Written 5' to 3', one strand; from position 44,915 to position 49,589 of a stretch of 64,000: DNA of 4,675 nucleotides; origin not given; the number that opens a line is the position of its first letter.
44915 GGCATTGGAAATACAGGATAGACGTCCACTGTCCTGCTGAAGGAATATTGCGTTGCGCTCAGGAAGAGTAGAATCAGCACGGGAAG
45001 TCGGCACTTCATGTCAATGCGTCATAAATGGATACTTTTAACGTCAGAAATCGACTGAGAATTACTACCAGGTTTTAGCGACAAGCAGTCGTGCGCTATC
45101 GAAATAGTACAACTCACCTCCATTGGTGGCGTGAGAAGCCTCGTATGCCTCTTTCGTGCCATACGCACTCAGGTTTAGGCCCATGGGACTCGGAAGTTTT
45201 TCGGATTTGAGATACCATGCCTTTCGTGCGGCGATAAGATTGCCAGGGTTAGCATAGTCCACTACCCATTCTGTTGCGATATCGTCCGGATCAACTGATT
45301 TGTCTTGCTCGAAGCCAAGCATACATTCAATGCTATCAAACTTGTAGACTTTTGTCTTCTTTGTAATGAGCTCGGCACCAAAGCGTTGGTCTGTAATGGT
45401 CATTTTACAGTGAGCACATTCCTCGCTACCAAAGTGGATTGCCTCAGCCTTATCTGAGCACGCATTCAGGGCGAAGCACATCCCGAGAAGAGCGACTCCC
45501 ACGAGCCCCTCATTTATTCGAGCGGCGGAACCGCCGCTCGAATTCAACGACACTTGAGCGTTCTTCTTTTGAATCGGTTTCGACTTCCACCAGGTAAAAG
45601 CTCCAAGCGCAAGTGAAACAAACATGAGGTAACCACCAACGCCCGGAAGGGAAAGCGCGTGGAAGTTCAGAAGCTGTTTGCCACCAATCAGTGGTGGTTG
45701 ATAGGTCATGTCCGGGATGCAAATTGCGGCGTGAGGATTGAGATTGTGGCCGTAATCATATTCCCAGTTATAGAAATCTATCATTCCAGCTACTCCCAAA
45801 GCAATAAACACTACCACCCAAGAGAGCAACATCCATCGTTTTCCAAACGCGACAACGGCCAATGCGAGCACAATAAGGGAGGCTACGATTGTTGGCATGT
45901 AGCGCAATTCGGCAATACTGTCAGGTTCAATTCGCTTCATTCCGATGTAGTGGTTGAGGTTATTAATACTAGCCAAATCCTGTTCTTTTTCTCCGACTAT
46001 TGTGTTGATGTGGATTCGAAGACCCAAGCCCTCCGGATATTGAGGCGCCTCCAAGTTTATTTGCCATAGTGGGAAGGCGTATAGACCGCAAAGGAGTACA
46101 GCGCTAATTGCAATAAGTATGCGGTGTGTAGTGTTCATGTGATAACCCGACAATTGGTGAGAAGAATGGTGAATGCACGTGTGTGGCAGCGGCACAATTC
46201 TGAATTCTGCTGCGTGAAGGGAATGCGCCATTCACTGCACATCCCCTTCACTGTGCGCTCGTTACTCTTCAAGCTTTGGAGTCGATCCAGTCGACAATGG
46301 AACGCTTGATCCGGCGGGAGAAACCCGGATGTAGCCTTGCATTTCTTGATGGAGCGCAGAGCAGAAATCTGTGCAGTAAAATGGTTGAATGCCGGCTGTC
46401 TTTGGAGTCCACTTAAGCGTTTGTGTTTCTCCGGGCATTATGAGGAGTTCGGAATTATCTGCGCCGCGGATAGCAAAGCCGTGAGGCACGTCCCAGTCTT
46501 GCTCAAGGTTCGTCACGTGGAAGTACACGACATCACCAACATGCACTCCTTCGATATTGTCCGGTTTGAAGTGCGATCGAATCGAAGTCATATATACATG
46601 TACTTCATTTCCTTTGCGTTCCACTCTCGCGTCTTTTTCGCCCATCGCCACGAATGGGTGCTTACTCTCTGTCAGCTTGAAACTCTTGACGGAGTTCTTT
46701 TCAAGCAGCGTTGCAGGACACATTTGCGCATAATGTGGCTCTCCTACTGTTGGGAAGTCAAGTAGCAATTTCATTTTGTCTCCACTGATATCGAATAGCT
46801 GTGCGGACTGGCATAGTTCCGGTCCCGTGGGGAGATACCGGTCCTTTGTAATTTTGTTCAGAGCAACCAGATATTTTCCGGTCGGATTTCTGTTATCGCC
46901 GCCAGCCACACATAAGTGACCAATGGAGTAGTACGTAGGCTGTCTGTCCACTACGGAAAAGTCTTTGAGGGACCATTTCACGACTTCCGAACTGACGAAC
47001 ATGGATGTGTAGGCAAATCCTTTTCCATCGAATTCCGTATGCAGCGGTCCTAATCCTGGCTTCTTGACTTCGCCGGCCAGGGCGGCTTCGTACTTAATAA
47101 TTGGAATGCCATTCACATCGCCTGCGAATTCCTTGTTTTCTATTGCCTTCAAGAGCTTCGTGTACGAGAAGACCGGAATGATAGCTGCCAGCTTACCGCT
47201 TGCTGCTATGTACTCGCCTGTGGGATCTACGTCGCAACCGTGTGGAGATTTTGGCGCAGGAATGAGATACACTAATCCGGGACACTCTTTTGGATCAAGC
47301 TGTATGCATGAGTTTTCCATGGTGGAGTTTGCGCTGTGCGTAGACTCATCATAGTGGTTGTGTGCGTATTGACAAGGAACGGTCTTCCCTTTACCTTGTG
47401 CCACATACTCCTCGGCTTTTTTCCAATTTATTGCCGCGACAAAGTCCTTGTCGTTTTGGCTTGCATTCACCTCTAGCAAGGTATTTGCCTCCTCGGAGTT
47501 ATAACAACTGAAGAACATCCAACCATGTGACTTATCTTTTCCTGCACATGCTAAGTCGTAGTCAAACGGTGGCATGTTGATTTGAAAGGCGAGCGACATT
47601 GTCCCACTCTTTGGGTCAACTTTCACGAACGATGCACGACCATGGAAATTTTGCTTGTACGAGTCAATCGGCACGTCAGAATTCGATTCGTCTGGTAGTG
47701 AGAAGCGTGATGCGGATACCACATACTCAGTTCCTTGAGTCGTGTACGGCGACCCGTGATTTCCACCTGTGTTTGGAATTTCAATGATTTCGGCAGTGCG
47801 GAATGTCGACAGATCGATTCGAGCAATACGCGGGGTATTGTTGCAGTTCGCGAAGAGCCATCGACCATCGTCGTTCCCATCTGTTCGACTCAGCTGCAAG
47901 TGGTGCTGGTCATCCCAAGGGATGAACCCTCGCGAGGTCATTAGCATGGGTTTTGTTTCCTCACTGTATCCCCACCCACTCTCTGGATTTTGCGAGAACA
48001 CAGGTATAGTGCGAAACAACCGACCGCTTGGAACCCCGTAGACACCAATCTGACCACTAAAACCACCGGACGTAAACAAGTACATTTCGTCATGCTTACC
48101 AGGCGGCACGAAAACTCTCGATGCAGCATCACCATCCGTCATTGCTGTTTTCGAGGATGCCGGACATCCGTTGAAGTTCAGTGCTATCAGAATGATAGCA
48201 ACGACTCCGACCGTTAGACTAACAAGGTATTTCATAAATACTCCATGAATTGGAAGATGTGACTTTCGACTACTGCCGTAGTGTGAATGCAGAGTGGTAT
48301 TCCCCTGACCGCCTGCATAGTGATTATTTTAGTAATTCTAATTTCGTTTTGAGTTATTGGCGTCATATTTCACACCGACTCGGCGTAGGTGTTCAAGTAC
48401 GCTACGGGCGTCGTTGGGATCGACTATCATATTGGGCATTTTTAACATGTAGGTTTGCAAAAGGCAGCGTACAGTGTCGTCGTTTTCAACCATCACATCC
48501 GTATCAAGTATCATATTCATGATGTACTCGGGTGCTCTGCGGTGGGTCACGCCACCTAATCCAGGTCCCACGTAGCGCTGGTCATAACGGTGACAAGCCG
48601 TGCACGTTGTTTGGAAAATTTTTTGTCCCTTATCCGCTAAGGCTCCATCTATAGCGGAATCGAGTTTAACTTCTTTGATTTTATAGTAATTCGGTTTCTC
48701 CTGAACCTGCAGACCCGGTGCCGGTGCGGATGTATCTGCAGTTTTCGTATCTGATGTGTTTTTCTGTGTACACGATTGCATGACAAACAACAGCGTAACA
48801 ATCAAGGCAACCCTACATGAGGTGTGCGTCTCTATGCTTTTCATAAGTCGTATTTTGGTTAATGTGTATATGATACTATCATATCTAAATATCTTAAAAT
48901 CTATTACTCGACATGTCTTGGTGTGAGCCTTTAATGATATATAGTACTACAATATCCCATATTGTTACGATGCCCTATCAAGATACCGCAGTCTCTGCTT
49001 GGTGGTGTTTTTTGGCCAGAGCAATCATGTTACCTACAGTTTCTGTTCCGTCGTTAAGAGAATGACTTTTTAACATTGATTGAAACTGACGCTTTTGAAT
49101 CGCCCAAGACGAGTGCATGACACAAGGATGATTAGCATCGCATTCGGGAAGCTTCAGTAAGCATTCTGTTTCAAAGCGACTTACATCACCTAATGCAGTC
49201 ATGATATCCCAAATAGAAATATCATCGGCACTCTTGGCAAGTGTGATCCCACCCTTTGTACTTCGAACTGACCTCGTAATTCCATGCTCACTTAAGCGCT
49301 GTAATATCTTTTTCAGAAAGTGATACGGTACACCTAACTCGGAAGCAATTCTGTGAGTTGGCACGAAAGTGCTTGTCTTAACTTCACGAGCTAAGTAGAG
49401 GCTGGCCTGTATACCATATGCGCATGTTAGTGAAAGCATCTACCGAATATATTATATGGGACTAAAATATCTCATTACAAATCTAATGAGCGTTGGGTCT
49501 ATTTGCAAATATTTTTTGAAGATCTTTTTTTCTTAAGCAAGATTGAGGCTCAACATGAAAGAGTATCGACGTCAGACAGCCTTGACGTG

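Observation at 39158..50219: Complete clade-II N2O-reductase cluster bracketed by 167-bp direct repeats next to tRNA-Val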

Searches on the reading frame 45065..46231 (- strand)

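Call 10: search_protein_families(library=pfam, proteins=[window:45065-46231:-])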
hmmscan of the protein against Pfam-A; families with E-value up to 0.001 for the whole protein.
window:45065-46231:- (388 aa): 1 family
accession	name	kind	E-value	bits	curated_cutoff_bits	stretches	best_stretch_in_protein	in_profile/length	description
PF05573.18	NosL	-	1.6e-11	45.1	24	1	269-378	7-124/131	NosL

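Call 67: search_protein_families(library=ncbifam, proteins=[window:45065-46231:-], max_evalue=0.00001)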
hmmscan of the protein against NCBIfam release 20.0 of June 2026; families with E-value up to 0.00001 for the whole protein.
window:45065-46231:- (388 aa): 0 families

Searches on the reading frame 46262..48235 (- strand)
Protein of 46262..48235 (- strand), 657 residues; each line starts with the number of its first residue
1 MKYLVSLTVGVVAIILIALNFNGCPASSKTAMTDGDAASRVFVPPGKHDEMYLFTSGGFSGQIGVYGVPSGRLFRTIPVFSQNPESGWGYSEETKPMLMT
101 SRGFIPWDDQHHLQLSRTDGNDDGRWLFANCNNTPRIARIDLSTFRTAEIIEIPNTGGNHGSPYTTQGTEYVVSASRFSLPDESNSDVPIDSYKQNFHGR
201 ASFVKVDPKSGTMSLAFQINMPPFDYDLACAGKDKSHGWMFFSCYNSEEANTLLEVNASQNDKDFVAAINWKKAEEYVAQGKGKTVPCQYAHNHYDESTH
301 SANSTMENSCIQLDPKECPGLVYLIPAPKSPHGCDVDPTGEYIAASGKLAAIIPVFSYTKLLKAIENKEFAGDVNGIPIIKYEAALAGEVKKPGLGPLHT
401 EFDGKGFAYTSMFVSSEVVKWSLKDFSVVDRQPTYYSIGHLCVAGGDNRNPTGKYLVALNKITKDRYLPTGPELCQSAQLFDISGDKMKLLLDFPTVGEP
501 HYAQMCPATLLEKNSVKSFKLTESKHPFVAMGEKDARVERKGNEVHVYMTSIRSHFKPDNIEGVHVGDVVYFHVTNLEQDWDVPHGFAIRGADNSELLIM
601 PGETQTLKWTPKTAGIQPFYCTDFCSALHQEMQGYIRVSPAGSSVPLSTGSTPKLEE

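Call 10: search_protein_families(library=pfam, proteins=[window:46262-48235:-])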
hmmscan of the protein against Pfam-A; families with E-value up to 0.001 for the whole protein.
window:46262-48235:- (657 aa): 1 family
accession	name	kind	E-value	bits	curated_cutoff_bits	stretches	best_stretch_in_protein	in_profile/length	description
PF18764.7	nos_propeller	-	1.1e-34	118.6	30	1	431-501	1-71/71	Nitrous oxide reductase propeller repeat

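Call 22: find_homologous_proteins(query=window:46262-48235:-, max_evalue=1e-50)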
Query window:46262-48235:- (657 aa): 8000 proteins with E <= 1e-50 among 8000 candidates; the best 120 are listed.
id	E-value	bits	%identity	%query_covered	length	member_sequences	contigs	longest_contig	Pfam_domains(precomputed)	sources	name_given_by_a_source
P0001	0.0e+0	1551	100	100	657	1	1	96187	PF18764.8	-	-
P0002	0.0e+0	1350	84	100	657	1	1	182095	PF18764.8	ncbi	-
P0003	0.0e+0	1316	83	99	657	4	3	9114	PF18764.8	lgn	-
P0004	0.0e+0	1299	82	100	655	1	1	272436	PF18764.8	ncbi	-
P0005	0.0e+0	1131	71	100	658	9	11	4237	PF18764.8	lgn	-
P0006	0.0e+0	1121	71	100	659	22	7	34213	PF18764.8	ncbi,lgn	-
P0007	0.0e+0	1116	70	100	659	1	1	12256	PF18764.8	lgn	-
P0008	0.0e+0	1109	71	98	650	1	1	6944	PF18764.8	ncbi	-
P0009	0.0e+0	1106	73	96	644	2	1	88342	PF18764.8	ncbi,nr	ncbi:MAG: Sec-dependent nitrous-oxide reductase [Ignavibacteriae bacterium]|nr:Sec-dependent nitrous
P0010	0.0e+0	1102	71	98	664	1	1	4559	PF18764.8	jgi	-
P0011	0.0e+0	1099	71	98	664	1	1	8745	PF18764.8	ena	-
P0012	0.0e+0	1099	72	95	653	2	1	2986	PF18764.8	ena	-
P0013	0.0e+0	1099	70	99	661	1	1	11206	PF18764.8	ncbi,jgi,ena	ncbi:MAG TPA: Sec-dependent nitrous-oxide reductase [Chitinophagaceae bacterium]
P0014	0.0e+0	1099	70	99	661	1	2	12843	PF18764.8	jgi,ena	-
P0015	0.0e+0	1098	72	95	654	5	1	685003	PF18764.8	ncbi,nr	ncbi:MAG: Sec-dependent nitrous-oxide reductase [Ignavibacteria bacterium]|nr:Sec-dependent nitrous-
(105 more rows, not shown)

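Call 23: find_encoding_contigs(protein=P0002, flank=10000, max_places=4)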
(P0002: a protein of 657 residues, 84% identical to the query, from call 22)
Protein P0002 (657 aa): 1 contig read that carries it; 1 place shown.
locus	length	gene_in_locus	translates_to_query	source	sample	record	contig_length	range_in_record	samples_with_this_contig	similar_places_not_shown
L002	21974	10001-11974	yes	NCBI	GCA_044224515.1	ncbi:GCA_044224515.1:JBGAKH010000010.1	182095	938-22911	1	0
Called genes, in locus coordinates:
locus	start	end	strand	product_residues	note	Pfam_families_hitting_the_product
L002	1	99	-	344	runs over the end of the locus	?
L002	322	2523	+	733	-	PF00691:OmpA (weak)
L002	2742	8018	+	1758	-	PF25778:DUF7948, PF06739:SBBP (faint), PF22544:HYDIN_VesB_CFA65-like_Ig (faint), PF18962:Por_Secre_tail (weak)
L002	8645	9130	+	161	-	PF02082:Rrf2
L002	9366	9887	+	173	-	PF00034:Cytochrom_C (weak)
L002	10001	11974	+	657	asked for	PF18764:nos_propeller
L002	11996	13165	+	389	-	PF05573:NosL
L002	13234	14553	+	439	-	PF07602:DUF1565 (faint), PF05048:NosD, PF13229:Beta_helix, PF05048:NosD, PF13229:Beta_helix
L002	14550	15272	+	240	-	PF02463:SMC_N (faint), PF00005:ABC_tran, PF13304:AAA_21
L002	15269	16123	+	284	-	PF12679:ABC2_membrane_2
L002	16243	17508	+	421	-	PF05940:NnrS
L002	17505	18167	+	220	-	PF02469:Fasciclin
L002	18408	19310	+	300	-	PF13424:TPR_12 (faint)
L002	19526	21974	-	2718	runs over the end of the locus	PF13449:Phytase-like, PF00149:Metallophos, PF05787:PhoX (weak), PF07610:DUF1573 (faint), PF15780:ASH (faint), PF22073:Cep192_D4 (faint), PF22544:HYDIN_VesB_CFA65-like_Ig (weak)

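Call 24: find_encoding_contigs(protein=P0004, flank=10000, max_places=4)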
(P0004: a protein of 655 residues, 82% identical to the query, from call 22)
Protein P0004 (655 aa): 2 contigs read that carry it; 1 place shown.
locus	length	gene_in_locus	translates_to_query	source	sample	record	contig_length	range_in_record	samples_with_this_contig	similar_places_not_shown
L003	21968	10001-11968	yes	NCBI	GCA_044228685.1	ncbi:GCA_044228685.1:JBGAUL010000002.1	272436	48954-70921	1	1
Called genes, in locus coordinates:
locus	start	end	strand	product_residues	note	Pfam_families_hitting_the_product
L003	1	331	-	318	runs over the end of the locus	PF00753:Lactamase_B (faint), PF13483:Lactamase_B_3, PF12706:Lactamase_B_2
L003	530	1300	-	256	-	PF04116:FA_hydroxylase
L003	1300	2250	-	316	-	PF03102:NeuB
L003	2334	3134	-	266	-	PF00106:adh_short, PF01370:Epimerase (weak), PF13561:adh_short_C2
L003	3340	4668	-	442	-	PF00202:Aminotran_3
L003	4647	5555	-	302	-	PF02779:Transket_pyr, PF02780:Transketolase_C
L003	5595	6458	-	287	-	PF00456:Transketolase_N, PF00676:E1_dh (weak), PF13292:DXP_synthase_N (weak)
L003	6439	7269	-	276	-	PF02348:CTP_transf_3, PF12804:NTP_transf_3 (weak)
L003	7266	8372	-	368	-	-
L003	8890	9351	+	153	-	PF02082:Rrf2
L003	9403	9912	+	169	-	PF00034:Cytochrom_C (weak)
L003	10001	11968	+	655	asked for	PF18764:nos_propeller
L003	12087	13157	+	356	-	PF05573:NosL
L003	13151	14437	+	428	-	PF05048:NosD (weak), PF13229:Beta_helix, PF05048:NosD, PF13229:Beta_helix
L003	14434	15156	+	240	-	PF02463:SMC_N (weak), PF00005:ABC_tran, PF13304:AAA_21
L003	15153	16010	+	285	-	PF12679:ABC2_membrane_2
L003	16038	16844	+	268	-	PF13115:YtkA (faint)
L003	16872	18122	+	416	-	PF05940:NnrS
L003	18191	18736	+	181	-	PF02469:Fasciclin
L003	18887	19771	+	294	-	PF13424:TPR_12 (faint), PF14559:TPR_19 (faint), PF13374:TPR_10 (faint), PF13428:TPR_14 (faint), PF00515:TPR_1 (faint), PF07719:TPR_2 (faint)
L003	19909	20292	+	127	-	PF00903:Glyoxalase, PF22677:Ble-like_N (weak)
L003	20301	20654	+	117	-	PF03795:YCII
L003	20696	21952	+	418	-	PF04542:Sigma70_r2, PF20239:DUF6596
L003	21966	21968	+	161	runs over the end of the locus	PF04134:DCC1-like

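Call 25: find_encoding_contigs(protein=P0003, flank=10000, max_places=4)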
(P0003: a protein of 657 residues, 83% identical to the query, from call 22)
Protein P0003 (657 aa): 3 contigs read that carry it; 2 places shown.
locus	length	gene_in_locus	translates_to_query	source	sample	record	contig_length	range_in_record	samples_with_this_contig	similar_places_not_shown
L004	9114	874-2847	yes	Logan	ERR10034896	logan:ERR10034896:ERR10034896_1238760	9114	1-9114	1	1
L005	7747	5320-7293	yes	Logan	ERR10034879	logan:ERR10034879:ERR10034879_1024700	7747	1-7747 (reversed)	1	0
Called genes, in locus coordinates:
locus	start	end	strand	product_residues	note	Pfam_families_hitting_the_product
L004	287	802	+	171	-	PF00034:Cytochrom_C (weak), PF13442:Cytochrome_CBB3 (weak)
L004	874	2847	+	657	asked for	PF18764:nos_propeller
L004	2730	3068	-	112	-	-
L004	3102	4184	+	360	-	PF05573:NosL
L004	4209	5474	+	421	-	PF05048:NosD (weak), PF13229:Beta_helix, PF05048:NosD, PF13229:Beta_helix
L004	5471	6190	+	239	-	PF02463:SMC_N (faint), PF00005:ABC_tran, PF13304:AAA_21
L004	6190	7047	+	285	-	PF13346:ABC2_membrane_5, PF12679:ABC2_membrane_2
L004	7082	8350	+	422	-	PF05940:NnrS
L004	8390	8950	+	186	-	PF02469:Fasciclin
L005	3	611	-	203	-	?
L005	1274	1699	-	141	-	-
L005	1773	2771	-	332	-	PF07786:HGSNAT_cat, PF01757:Acyl_transf_3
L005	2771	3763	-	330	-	PF02932:Neur_chan_memb (weak)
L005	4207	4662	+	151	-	PF02082:Rrf2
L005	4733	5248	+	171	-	PF00034:Cytochrom_C (weak), PF13442:Cytochrome_CBB3 (weak)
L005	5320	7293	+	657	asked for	PF18764:nos_propeller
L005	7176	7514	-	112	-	-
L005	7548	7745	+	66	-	?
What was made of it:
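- The module is found in different contexts in relatives (calls 23-25).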

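Call 31: find_encoding_contigs(protein=P0001, flank=10000, max_places=4)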
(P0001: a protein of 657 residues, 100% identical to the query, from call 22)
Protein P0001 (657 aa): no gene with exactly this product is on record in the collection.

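Call 67: search_protein_families(library=ncbifam, proteins=[window:46262-48235:-], max_evalue=0.00001)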
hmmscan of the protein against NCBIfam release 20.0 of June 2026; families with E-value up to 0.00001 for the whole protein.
window:46262-48235:- (657 aa): 3 families
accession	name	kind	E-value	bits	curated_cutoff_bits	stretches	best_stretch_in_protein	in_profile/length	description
TIGR04246.1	nitrous_NosZ_Gp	equivalog_domain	2.4e-276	917.6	625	1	38-640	1-578/578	Sec-dependent nitrous-oxide reductase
TIGR04244.1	nitrous_NosZ_RR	equivalog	2.6e-102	343.4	625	1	23-636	26-624/627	TAT-dependent nitrous-oxide reductase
NF052460.1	L-NosZ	equivalog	2.6e-43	148.2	700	1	322-638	167-478/480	clade III lactonase-type nitrous-oxide reductase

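Call 69: list_cluster_members(proteins=[P0002, P0004, P0242, P0244, P0246, P0263, P0123, P0124])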
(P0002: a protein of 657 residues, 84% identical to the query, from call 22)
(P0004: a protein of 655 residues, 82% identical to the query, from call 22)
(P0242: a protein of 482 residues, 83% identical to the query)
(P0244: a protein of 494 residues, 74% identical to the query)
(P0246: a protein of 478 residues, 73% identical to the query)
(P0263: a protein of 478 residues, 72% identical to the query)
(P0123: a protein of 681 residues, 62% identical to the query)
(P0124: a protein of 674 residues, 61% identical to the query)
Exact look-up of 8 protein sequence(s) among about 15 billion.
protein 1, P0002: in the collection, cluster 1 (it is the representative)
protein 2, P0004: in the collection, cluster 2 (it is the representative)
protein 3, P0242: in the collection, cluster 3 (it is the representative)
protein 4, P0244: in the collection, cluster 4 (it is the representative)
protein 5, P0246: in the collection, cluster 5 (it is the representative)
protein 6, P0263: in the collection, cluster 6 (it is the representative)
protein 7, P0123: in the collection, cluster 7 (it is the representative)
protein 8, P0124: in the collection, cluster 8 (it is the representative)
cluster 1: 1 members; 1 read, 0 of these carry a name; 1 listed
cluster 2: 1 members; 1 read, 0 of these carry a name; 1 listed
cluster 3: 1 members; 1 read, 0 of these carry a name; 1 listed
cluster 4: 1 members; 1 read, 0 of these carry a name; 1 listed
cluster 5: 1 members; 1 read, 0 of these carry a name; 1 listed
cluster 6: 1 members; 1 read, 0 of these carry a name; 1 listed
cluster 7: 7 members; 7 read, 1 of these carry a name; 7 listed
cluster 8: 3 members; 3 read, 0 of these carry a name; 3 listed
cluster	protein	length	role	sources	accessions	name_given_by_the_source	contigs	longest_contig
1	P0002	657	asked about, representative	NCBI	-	-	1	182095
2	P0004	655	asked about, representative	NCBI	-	-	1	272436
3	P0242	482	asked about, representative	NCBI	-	-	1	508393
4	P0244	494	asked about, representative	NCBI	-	-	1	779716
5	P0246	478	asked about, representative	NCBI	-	-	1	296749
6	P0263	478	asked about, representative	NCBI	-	-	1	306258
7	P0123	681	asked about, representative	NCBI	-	-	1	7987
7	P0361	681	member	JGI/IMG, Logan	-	alkaline phosphatase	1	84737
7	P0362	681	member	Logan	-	-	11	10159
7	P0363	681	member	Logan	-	-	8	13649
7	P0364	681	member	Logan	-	-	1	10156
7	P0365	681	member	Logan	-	-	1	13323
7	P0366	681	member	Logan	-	-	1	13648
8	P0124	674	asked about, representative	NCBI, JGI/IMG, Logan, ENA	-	-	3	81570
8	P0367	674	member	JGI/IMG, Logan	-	-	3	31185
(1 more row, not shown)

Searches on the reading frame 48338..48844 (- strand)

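Call 10: search_protein_families(library=pfam, proteins=[window:48338-48844:-])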
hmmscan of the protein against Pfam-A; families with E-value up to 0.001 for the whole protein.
window:48338-48844:- (168 aa): 2 families
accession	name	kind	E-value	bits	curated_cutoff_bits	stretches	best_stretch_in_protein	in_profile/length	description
PF00034.26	Cytochrom_C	-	3e-06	28.9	21.3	1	70-113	1-47/90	Cytochrome c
PF13442.11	Cytochrome_CBB3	-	7.1e-05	23.5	27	1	69-114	2-43/68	Cytochrome C oxidase, cbb3-type, subunit III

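Call 67: search_protein_families(library=ncbifam, proteins=[window:48338-48844:-], max_evalue=0.00001)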
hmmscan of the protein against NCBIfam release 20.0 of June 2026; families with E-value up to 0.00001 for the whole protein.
window:48338-48844:- (168 aa): 1 family
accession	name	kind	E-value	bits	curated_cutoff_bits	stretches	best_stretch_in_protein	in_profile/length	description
TIGR02603.1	CxxCH_TIGR02603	domain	4.7e-08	33.1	68.15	1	70-121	3-56/134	putative heme-binding domain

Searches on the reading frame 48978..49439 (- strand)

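Call 10: search_protein_families(library=pfam, proteins=[window:48978-49439:-])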
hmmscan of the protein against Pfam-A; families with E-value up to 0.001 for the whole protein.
window:48978-49439:- (153 aa): 1 family
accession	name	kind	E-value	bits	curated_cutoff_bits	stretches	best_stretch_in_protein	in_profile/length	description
PF02082.26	Rrf2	-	3.8e-24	85.8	30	1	5-130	4-128/132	Iron-dependent Transcriptional regulator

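Call 67: search_protein_families(library=ncbifam, proteins=[window:48978-49439:-], max_evalue=0.00001)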
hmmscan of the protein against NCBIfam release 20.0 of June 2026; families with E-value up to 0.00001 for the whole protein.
window:48978-49439:- (153 aa): 7 families
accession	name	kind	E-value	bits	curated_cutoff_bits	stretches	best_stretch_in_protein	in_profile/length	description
TIGR00738.1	rrf2_super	superfamily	2.6e-24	85.6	73.3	1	2-130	3-129/132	Rrf2 family transcriptional regulator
TIGR02944.1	suf_reg_Xantho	equivalog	1.1e-15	58.2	110.65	1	15-130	17-129/130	SUF system Fe-S cluster assembly regulator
TIGR02010.1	IscR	equivalog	2.2e-14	53.4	207.55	1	6-130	7-128/135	Fe-S cluster assembly transcriptional regulator IscR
NF008886.0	PRK11920.1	equivalog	4.3e-14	52.5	193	1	6-136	7-135/153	iron-responsive transcriptional regulator RirA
NF008110.0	PRK10857.1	equivalog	1e-10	41.6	275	1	7-146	8-143/164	Fe-S cluster assembly transcriptional regulator IscR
NF008240.0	PRK11014.1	equivalog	5.1e-10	39.5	182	1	6-134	7-130/141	nitric oxide-sensing transcriptional repressor NsrR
NF047409.1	Cys_reg_CymR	equivalog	1.6e-09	38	195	1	3-83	4-83/139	cysteine metabolism transcriptional regulator CymR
